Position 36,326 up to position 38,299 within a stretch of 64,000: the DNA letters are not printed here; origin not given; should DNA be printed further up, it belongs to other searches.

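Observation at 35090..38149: B12-radical-SAM enzyme co-transcribed with a cytoplasmic LCAT/PDAT-like acyltransferase: candidate undescribed lipid-tailoring pair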

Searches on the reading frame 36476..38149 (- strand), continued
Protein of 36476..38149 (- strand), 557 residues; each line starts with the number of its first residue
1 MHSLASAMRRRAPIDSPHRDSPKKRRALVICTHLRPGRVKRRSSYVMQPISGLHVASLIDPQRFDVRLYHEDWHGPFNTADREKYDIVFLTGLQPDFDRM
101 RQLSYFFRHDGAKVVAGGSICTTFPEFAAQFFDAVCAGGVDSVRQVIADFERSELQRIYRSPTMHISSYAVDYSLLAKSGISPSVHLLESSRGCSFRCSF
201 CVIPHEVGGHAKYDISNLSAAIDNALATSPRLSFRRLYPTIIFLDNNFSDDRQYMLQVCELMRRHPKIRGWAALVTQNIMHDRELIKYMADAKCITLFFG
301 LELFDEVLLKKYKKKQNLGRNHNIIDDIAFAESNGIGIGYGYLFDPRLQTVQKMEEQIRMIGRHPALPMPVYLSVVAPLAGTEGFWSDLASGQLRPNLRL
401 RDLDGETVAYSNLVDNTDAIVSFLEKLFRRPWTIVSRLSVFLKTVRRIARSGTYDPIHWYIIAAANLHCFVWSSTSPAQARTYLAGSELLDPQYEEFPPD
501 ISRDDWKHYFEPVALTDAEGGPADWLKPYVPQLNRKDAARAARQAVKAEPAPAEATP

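Call 76: find_homologous_proteins(query=L078:11565-13112:+, max_evalue=0.00001)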
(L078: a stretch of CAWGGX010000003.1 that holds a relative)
Query L078:11565-13112:+ (515 aa): 196 proteins with E <= 0.00001 among 8000 candidates; the best 120 are listed.
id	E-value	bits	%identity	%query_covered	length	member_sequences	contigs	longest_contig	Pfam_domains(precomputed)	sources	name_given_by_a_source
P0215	0.0e+0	1191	100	100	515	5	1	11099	-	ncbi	-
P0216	0.0e+0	1050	88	100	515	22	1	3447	-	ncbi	-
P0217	0.0e+0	1032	85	100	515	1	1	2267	-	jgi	jgi:pimeloyl-ACP methyl ester carboxylesterase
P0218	0.0e+0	1012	84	100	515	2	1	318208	-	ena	-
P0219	2.0e-260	883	75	100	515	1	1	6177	-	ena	-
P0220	5.3e-253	859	73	100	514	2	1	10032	-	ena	-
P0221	5.2e-215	733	84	75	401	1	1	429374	-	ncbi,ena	-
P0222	7.6e-214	729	64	99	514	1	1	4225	-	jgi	jgi:hypothetical protein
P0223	4.4e-198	677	60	100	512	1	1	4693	-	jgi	jgi:hypothetical protein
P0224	3.7e-180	618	56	100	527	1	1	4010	-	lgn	-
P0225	3.4e-178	612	55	99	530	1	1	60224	-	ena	-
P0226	8.9e-171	587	53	99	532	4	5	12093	-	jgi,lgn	jgi:hypothetical protein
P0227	1.1e-169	584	54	99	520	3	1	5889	-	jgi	-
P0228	1.9e-167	576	53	99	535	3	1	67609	-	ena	-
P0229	1.3e-162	560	53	99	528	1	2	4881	PF02450.22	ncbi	-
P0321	7.2e-94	333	44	82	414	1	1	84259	-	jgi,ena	jgi:pimeloyl-ACP methyl ester carboxylesterase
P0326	1.1e-88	316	41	82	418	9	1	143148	-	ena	-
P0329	8.2e-87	310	39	97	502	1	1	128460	-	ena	-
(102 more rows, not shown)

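Call 77: find_encoding_contigs(protein=P0326, flank=7000, max_places=1)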
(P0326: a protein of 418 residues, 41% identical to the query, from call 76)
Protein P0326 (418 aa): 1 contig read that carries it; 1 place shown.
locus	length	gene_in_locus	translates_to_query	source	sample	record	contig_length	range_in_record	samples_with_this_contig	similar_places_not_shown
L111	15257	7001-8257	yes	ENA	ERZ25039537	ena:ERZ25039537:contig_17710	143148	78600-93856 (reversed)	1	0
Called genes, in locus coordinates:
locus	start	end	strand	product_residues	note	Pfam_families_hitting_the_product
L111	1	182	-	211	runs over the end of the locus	PF05362:Lon_C, PF13541:ChlI (weak)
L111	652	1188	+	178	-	PF13191:AAA_16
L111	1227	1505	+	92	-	-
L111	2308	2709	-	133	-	-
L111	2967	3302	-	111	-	-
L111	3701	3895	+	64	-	-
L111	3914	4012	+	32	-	-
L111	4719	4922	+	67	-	-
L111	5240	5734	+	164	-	-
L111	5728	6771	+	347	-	PF00078:RVT_1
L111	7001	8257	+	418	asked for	-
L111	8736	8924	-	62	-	-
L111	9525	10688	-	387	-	PF01548:DEDD_Tnp_IS110 (weak), PF02371:Transposase_20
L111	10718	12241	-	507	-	PF00078:RVT_1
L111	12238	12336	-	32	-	-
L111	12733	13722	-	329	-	PF04392:ABC_sub_bind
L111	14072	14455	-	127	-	PF00072:Response_reg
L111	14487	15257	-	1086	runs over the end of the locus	PF02743:dCache_1, PF00672:HAMP, PF01590:GAF, PF13185:GAF_2, PF13492:GAF_3, PF00512:HisKA, PF02518:HATPase_c, PF00072:Response_reg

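Call 78: find_encoding_contigs(protein=P0329, flank=7000, max_places=1)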
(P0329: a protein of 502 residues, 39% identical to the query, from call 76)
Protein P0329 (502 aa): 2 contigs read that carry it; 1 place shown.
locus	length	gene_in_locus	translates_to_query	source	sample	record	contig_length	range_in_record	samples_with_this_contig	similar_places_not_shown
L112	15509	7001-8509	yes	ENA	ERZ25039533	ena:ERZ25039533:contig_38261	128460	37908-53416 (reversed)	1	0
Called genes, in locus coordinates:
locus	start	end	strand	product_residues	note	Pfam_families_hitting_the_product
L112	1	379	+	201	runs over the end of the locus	PF02669:KdpC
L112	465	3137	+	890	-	PF02702:KdpD, PF00582:Usp, PF13493:DUF4118, PF13492:GAF_3, PF00512:HisKA, PF02518:HATPase_c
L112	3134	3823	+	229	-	PF00072:Response_reg, PF00486:Trans_reg_C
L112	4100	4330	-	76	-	-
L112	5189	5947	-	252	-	PF02545:Maf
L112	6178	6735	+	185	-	PF00857:Isochorismatase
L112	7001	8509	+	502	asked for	-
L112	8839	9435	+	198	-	PF00081:Sod_Fe_N, PF02777:Sod_Fe_C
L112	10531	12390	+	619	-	PF00027:cNMP_binding, PF24179:NTE_Ploop, PF01734:Patatin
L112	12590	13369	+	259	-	PF09296:NUDIX-like (weak), PF00293:NUDIX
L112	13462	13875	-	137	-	PF00293:NUDIX, PF14815:NUDIX_4, PF22327:Nudt16-like (weak)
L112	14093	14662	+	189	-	-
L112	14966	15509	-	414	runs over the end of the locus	PF01266:DAO, PF13450:NAD_binding_8 (weak)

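Call 79: find_encoding_contigs(protein=P0321, flank=7000, max_places=1)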
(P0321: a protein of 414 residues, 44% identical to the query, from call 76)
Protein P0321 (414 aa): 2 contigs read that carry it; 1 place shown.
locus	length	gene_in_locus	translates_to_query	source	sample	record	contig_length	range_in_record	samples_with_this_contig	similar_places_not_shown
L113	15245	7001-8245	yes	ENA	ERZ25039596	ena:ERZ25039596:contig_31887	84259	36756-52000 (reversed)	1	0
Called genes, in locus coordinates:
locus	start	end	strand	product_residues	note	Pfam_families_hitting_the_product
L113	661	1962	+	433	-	-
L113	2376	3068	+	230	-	PF00571:CBS, PF04972:BON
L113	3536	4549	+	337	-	-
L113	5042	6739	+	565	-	PF13458:Peripla_BP_6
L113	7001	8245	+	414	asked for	-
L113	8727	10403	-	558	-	PF04055:Radical_SAM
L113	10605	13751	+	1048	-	PF00211:Guanylate_cyc, PF00931:NB-ARC (faint), PF13191:AAA_16, PF13401:AAA_22 (faint), PF17874:TPR_MalT (faint)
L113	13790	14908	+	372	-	PF25371:DUF7884 (weak), PF02353:CMAS, PF13489:Methyltransf_23, PF13847:Methyltransf_31, PF08241:Methyltransf_11, PF08242:Methyltransf_12, PF13649:Methyltransf_25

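Call 92: search_protein_representatives(alignment_id=A3)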
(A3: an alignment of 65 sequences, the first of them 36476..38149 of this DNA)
Query: 65 sequences, 555 profile positions. Proteins with E-value up to 0.001 (for the whole library): 8497; up to 1e-10: 1533; up to 1e-30: 93. The best 150 are listed.
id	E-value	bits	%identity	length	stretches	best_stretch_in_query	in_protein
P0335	5.0e-200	681.8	-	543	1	18-534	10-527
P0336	1.4e-169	581.3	-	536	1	18-531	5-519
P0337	9.7e-162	555.4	-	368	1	25-334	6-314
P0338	2.6e-140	484.6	-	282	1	221-490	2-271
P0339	1.5e-138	478.8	-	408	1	141-528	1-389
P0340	2.4e-124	432.0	-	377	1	167-535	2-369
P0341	2.7e-123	428.5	-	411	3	249-448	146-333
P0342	5.7e-122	424.1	-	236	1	27-259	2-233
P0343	1.7e-121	422.5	-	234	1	74-293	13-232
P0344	1.4e-118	412.9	-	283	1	101-380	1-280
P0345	2.1e-116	405.7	-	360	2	25-212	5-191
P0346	5.3e-95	335.1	-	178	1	21-190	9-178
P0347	6.2e-88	311.8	-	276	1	298-540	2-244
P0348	4.0e-85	302.5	-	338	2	284-543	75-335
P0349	1.4e-84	300.7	-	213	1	22-175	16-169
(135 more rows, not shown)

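Call 101: search_protein_families(library=ncbifam, alignment_id=A5, max_evalue=1e-40)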
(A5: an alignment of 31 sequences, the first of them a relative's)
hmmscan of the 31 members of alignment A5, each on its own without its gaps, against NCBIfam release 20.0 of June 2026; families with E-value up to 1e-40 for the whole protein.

A. member 1, L003:10700-11653:+ (317 aa): 2 families
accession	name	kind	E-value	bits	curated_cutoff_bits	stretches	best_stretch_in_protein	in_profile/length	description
NF052555.1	OrAlActfOlsBBRUA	equivalog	1.6e-100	336.2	320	1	51-313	11-278/278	l-ornithine N(alpha)-acyltransferase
NF052554.1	OrAlActfOlsBRHOCB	equivalog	1.2e-64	218.6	350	1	63-301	8-249/256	L-ornithine N(alpha)-acyltransferase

B. families by the number of members that match (of 31 scanned): 6 families
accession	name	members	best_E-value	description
NF052554.1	OrAlActfOlsBRHOCB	11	5.3e-73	L-ornithine N(alpha)-acyltransferase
NF052555.1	OrAlActfOlsBBRUA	10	3.6e-116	l-ornithine N(alpha)-acyltransferase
NF052565.1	OrnLipAcylHsRhiz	9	1.6e-125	ornithine lipid ester-linked acyl 2-hydroxylase OlsC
NF052553.1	LyOrLpactfOlsABRUA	8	3.9e-98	lyso-ornithine lipid O-acyltransferase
NF052615.1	orn_lipid_OlsF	3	1.8e-71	bifunctional ornithine lipid synthase OlsF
NF052552.1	LyOrLpactfOlsARHOCB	3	1e-48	lyso-ornithine lipid O-acyltransferase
